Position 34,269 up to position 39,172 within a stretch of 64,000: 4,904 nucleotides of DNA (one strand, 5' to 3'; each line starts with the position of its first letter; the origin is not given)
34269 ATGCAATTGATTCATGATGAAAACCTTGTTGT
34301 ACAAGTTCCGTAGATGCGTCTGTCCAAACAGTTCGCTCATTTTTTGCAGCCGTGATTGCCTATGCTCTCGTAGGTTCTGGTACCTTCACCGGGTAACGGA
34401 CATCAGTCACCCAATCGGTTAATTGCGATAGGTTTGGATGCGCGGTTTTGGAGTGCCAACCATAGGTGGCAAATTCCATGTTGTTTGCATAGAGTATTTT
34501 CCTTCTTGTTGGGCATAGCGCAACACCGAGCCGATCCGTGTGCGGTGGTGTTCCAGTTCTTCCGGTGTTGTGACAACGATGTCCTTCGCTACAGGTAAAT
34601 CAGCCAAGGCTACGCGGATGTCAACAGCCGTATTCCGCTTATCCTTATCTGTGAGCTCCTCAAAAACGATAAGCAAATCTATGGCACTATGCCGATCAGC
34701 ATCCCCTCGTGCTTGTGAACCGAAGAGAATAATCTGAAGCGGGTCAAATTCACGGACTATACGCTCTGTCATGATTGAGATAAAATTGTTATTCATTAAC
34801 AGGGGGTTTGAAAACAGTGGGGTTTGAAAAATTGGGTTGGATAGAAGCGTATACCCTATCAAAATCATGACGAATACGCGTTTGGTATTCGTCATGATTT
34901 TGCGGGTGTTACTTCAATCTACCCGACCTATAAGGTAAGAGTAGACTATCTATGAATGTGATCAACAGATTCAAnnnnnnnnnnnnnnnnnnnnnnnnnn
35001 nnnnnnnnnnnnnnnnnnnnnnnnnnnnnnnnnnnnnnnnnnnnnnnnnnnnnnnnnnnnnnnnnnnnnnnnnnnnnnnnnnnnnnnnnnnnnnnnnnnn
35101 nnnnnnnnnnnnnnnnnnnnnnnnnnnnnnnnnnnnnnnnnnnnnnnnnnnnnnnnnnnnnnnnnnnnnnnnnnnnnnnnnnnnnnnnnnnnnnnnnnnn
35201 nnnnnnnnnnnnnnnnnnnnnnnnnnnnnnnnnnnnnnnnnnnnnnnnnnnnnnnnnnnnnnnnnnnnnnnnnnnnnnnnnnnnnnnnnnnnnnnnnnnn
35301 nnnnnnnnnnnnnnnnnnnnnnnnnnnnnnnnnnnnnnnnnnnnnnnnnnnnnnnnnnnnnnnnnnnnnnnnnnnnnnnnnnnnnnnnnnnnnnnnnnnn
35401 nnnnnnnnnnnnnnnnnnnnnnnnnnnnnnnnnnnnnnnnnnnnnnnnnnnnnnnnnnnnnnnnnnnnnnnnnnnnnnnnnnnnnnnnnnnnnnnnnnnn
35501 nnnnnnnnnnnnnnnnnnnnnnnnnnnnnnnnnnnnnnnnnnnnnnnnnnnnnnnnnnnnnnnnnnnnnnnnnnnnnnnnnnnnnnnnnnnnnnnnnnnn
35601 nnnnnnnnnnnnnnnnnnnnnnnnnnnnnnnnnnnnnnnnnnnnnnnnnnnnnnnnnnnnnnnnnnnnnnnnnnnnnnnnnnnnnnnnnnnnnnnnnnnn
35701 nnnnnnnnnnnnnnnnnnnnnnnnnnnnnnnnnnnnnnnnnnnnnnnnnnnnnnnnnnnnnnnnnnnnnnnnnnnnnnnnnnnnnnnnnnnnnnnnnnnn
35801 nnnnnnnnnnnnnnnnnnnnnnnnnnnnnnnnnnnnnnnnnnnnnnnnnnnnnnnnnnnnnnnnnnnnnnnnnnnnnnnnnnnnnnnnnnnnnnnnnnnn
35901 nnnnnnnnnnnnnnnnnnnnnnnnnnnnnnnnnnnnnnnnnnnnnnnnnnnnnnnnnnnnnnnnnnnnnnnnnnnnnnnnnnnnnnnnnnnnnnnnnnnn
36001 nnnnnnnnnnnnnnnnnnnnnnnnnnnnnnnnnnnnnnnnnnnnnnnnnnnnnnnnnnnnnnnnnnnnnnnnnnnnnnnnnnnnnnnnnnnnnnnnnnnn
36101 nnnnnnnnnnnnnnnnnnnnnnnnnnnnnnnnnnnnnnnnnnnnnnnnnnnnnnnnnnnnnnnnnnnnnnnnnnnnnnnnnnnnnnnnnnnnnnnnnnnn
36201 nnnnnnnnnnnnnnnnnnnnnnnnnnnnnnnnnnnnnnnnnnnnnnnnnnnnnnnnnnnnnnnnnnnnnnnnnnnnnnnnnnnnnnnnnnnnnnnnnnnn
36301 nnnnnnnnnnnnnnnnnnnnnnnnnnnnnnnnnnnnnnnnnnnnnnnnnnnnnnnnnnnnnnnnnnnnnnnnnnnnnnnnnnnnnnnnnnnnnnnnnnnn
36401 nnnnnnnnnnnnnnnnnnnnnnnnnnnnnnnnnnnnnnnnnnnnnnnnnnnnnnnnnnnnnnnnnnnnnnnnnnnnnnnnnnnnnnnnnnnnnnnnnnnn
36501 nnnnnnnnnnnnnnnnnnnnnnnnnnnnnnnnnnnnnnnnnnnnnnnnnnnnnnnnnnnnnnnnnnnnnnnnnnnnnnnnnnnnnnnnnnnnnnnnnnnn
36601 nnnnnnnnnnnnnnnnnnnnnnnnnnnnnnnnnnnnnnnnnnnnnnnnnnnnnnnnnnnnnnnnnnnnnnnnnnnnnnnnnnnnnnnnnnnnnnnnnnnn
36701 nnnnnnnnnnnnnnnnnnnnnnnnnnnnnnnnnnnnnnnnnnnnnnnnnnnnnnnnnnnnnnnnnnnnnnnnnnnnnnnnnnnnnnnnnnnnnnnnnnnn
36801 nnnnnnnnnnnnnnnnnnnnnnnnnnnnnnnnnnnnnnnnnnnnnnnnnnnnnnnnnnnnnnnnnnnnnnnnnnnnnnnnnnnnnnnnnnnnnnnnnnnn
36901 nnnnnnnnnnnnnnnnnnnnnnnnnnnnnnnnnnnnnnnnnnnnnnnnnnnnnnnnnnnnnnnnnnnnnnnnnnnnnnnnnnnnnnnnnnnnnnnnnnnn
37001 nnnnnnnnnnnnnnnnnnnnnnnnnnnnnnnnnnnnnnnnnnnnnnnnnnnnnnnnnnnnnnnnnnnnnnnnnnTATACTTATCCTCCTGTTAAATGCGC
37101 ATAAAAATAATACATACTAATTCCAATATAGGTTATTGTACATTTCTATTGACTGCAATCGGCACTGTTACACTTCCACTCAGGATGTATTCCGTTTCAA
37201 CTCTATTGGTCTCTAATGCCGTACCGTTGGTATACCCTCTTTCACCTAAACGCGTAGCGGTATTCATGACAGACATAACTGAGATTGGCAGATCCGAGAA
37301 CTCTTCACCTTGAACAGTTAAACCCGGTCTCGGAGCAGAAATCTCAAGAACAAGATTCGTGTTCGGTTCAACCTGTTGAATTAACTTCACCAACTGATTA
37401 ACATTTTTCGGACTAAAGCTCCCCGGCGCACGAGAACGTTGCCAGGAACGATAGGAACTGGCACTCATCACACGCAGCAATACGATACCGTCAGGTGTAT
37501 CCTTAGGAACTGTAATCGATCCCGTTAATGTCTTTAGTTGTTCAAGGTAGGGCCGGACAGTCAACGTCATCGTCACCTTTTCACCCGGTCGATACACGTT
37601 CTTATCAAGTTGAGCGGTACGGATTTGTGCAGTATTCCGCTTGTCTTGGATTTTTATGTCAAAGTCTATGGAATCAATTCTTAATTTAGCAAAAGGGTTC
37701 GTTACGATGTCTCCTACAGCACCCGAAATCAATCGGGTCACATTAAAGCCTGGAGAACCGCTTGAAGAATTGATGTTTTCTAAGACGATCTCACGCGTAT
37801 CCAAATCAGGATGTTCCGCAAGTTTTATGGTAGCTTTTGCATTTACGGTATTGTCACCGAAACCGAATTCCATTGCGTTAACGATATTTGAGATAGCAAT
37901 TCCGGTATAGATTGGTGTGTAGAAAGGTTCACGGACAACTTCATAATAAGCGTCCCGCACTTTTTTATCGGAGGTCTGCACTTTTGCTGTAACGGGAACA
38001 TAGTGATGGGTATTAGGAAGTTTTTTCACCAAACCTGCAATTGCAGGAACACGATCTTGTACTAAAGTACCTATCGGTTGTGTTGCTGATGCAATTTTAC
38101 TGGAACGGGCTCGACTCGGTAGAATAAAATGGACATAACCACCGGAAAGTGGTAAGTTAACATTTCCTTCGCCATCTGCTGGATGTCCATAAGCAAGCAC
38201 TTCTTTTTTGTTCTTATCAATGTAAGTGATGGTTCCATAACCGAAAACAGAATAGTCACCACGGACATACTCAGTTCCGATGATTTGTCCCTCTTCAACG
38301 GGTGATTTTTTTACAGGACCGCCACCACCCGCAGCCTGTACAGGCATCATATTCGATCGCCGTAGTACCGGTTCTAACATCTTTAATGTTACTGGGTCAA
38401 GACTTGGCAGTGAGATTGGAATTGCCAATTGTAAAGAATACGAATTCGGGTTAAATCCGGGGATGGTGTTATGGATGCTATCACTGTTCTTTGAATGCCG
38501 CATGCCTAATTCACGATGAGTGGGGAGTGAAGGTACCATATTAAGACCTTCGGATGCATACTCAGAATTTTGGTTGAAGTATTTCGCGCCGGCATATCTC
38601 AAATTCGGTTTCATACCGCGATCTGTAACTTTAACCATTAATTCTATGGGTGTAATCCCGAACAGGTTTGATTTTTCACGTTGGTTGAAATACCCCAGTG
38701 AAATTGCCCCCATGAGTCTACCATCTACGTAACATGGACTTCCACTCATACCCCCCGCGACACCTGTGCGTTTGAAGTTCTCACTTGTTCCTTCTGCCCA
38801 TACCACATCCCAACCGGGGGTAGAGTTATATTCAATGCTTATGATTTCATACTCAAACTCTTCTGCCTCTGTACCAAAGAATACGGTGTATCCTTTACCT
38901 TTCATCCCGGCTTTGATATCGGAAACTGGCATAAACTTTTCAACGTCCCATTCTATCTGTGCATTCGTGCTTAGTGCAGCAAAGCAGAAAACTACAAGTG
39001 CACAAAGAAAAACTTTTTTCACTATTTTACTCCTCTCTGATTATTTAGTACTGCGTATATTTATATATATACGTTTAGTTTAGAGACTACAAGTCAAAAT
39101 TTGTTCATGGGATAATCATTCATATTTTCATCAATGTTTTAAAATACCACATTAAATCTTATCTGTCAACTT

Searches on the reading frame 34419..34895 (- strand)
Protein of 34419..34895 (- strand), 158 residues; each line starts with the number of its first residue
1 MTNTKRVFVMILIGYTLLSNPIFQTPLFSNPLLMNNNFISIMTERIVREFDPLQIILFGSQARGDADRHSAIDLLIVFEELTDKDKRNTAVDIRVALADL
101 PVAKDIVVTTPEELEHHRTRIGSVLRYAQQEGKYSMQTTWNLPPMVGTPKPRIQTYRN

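Call 35: search_protein_families(library=pfam, proteins=[window:34419-34895:-], max_evalue=0.01)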
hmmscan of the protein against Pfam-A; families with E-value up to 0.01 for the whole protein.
window:34419-34895:- (158 aa): 2 families
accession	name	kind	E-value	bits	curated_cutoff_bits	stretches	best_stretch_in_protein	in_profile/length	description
PF01909.29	NTP_transf_2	-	6.5e-10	39.7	21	1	45-116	6-79/93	Nucleotidyltransferase domain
PF18765.7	Polbeta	-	1.2e-07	32.2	26.9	1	48-105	9-63/93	Polymerase beta, Nucleotidyltransferase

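Call 36: search_protein_families(library=padloc, proteins=[window:34419-34895:-], max_evalue=0.01)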
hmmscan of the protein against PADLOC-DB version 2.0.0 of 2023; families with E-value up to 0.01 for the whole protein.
window:34419-34895:- (158 aa): 7 families
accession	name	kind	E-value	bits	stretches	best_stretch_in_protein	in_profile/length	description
PDLC04903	PDC-S09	-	9.9e-11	39.9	1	54-132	28-105/108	-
PDLC04907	PDC-S09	-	1.1e-08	33.1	1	38-107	13-75/114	-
PDLC04902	PDC-S09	-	7.8e-08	30.5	1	44-100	13-67/97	-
PDLC04906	PDC-S09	-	6e-07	27.8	1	42-112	14-81/98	-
PDLC04904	PDC-S09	-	1e-06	26.9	1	45-116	18-85/104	-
PDLC04905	PDC-S09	-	4.4e-05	21.8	1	44-110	13-78/101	-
PDLC04368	PDC-M05A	-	0.0014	16.5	1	56-85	111-140/201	-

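Call 90: search_protein_families(library=ncbifam, proteins=[window:34419-34895:-], max_evalue=0.01)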
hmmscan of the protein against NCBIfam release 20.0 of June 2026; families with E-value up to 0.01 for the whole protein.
window:34419-34895:- (158 aa): 2 families
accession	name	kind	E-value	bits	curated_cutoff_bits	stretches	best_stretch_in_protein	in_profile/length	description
NF047752.1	MntA_antitoxin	equivalog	6e-07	29.3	60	1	49-100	4-52/106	type VII toxin-antitoxin system MntA family adenylyltransferase antitoxin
NF051895.1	anti_phage_HalB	equivalog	2.1e-06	27.5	190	1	55-95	2-42/211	anti-phage Hailong system nucleotidyltransferase HalB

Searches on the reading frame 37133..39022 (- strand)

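Call 35: search_protein_families(library=pfam, proteins=[window:37133-39022:-], max_evalue=0.01)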
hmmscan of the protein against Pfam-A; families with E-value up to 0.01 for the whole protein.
window:37133-39022:- (629 aa): 2 families
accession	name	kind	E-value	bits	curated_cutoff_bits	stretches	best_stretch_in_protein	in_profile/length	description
PF05580.18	Peptidase_S55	-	1.2e-08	35.7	25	1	43-116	124-199/210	SpoIVB peptidase S55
PF01835.25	MG2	-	0.0023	18.7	32.8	1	471-516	5-49/96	MG2 domain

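Call 36: search_protein_families(library=padloc, proteins=[window:37133-39022:-], max_evalue=0.01)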
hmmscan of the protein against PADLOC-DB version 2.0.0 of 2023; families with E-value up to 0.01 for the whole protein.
window:37133-39022:- (629 aa): 0 families
